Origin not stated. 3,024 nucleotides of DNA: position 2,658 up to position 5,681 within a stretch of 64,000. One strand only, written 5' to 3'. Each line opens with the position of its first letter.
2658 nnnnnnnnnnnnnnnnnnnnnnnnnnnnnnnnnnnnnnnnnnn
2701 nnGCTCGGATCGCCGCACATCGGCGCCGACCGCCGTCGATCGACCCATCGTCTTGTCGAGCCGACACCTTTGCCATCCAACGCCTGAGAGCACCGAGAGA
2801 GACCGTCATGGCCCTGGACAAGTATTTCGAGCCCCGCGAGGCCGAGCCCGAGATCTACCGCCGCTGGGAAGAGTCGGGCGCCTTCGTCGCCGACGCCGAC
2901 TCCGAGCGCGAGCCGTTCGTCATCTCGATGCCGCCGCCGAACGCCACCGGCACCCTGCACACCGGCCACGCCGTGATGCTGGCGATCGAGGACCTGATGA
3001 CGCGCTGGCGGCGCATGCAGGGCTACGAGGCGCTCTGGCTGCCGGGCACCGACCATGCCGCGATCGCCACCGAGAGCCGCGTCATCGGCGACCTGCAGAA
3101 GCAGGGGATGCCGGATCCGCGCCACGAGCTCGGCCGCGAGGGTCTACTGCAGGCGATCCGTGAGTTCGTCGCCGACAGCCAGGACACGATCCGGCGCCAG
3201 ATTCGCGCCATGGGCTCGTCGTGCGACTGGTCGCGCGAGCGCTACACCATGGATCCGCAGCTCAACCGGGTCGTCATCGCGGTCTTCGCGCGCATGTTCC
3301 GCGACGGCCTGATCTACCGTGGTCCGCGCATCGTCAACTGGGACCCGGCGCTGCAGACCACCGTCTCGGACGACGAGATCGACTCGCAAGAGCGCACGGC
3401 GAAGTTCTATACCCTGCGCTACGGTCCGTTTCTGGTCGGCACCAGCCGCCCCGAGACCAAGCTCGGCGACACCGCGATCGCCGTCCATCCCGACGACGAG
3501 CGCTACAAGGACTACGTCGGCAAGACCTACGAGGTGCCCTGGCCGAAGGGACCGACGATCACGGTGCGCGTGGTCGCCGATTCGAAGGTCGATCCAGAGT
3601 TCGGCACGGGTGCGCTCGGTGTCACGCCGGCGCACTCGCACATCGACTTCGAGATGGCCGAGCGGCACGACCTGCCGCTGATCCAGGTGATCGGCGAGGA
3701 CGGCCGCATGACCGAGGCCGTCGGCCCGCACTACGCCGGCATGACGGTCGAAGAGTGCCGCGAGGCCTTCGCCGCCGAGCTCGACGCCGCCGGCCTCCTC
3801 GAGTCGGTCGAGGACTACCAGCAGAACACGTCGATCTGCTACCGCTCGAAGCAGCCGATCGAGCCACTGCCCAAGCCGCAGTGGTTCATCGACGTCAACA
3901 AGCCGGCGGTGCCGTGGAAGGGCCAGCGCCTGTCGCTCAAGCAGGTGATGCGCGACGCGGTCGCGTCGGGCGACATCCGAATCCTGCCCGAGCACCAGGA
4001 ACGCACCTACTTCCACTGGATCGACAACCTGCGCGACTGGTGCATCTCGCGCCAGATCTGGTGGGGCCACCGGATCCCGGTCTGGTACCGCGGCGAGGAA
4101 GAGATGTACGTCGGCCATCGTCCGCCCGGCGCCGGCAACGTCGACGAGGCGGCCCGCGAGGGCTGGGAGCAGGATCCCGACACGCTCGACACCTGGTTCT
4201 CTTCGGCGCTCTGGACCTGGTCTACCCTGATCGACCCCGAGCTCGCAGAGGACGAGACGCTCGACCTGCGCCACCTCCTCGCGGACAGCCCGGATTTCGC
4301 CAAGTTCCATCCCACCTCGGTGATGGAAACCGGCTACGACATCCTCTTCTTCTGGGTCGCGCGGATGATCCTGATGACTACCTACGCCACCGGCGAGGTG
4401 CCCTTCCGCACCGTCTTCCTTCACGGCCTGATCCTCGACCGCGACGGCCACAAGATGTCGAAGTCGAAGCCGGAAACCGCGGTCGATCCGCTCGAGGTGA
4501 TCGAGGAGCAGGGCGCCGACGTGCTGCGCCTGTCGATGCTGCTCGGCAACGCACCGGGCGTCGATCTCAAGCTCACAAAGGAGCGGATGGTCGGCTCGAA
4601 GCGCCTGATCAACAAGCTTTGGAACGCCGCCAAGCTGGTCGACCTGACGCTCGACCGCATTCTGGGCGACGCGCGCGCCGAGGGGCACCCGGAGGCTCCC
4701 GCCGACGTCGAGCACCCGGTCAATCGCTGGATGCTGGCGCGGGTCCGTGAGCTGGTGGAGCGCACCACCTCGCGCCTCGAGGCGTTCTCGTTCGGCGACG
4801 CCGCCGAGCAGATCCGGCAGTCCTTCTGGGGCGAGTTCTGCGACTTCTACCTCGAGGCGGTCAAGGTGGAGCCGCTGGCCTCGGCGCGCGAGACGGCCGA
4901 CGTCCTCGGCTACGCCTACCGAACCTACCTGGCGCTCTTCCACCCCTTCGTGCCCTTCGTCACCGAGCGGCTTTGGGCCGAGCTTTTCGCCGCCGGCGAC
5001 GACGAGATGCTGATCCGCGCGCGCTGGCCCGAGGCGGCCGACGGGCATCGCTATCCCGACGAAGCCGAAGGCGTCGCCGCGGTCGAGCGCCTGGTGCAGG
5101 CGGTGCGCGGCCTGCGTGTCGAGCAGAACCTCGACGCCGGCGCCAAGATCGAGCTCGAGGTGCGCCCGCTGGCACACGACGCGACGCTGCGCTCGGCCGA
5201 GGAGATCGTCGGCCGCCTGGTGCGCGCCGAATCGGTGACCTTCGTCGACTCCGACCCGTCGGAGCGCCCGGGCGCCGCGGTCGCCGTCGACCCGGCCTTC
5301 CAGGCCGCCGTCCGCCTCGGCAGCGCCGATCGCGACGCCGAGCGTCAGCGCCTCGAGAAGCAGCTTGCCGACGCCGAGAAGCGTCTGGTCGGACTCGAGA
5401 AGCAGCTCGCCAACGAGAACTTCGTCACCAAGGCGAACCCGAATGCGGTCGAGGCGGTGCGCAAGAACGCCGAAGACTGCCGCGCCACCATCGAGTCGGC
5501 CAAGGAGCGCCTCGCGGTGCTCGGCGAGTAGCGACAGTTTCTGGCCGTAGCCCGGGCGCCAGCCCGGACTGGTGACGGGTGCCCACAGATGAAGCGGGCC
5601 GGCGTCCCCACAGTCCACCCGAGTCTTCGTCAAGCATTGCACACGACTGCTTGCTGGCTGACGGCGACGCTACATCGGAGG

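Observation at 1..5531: Tandem ValRS genes: an intact valS preceded by a full-length paralog with a destroyed KMSKS motif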

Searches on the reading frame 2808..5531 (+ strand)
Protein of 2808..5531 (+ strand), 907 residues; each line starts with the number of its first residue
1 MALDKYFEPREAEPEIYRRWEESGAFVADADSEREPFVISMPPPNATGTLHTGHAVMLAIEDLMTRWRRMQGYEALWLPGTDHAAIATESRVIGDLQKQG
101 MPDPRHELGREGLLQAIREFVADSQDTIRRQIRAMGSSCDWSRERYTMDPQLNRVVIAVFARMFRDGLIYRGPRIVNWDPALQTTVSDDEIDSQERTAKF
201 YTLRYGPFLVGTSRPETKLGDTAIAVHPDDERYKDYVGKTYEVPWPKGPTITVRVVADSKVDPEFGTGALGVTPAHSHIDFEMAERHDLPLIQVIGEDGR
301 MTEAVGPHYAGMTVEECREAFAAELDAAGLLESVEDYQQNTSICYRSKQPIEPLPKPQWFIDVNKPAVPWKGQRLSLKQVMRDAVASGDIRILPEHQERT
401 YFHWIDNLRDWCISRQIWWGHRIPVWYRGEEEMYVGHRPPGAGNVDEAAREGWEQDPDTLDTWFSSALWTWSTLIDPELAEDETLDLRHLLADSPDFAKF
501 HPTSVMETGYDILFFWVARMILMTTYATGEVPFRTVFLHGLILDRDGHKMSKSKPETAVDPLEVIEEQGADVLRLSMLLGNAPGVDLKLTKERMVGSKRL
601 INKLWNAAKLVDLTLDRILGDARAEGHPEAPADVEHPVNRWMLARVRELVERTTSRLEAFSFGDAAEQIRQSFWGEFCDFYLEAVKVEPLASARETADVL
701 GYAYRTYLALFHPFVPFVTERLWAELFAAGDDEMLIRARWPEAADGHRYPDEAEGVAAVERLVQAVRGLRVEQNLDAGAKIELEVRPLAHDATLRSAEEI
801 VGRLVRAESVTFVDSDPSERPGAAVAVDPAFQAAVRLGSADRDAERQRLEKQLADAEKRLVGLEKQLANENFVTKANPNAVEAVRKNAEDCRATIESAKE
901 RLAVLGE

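Call 5: search_protein_families(library=pfam, proteins=[window:2808-5531:+], max_evalue=0.1)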
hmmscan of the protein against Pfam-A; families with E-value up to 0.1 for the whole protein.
window:2808-5531:+ (907 aa): 6 families
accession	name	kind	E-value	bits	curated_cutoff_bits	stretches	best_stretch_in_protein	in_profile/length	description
PF00133.28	tRNA-synt_1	-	8.3e-114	381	22.7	1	16-583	2-407/414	tRNA synthetases class I (I, L, M and V)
PF08264.19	Anticodon_1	-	2.5e-29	102.5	25.1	1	639-783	1-146/148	Anticodon-binding domain of tRNA ligase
PF09334.17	tRNA-synt_1g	-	7e-14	51.8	20.1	3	38-86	2-50/391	tRNA synthetases class I (M)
PF10458.14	Val_tRNA-synt_C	-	6.4e-12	46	25.9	1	843-905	3-65/66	Valyl tRNA synthetase tRNA binding arm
PF13603.12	tRNA-synt_1_2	-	0.00026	21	25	1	263-300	108-145/185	Leucyl-tRNA synthetase, editing domain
PF24627.1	PUMA_CC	-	0.049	14.1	30.1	0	842-869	27-54/74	PUMA coiled-coil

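Call 6: search_protein_families(library=ncbifam, proteins=[window:2808-5531:+], max_evalue=0.1)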
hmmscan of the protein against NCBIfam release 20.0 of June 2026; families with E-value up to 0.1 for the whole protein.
window:2808-5531:+ (907 aa): 19 families
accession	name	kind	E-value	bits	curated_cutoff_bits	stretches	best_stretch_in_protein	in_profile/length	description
NF004349.1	PRK05729.1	equivalog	6.5e-277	921.2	704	1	5-901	2-859/860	valine--tRNA ligase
TIGR00422.1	valS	equivalog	7.1e-245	815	612.1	1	5-885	3-859/863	valine--tRNA ligase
NF011492.0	PRK14900.1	equivalog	1.9e-222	741.2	1783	1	3-895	9-883/1044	valine--tRNA ligase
NF009687.0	PRK13208.1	equivalog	2.2e-155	519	738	1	3-819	6-795/801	valine--tRNA ligase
TIGR00392.1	ileS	equivalog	1.7e-91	307.8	621.4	3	452-774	528-837/861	isoleucine--tRNA ligase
NF000540.1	alt_ValS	exception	1.4e-88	297.8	900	1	15-783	12-797/827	valine--tRNA ligase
NF008957.0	PRK12300.1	subfamily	2.7e-52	177.9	677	3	11-232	8-242/946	leucine--tRNA ligase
TIGR00395.1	leuS_arch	equivalog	1.1e-48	166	648.5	3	17-233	8-237/938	leucine--tRNA ligase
NF040702.1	ileS_w_GNAT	exception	3.2e-39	134.3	1999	2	253-577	493-807/1100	isoleucine--tRNA ligase, N-acetyltransferase domain-containing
TIGR00396.1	leuS_bact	equivalog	3.3e-38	131.4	548.4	4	11-196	5-173/843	leucine--tRNA ligase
NF000258.1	MupB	exception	4.7e-37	127.3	1900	3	501-722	539-759/1033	mupirocin-resistant isoleucine--tRNA ligase MupB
NF000257.1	MupA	exception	2e-29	102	1900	3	497-726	533-761/1024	mupirocin-resistant isoleucine--tRNA ligase MupA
TIGR00398.1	metG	equivalog_domain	3.2e-18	65.7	336.35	3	533-671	312-444/530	methionine--tRNA ligase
NF001100.0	PRK00133.1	equivalog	1.2e-13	50.5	587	2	534-780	316-545/676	methionine--tRNA ligase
NF008900.0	PRK12267.1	equivalog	3.2e-13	49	598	2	493-669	245-414/648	methionine--tRNA ligase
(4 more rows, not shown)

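Call 7: find_encoding_contigs(protein=window:2808-5531:+, flank=10000, max_places=6)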
Protein window:2808-5531:+ (907 aa): no gene with exactly this product is on record in the collection.
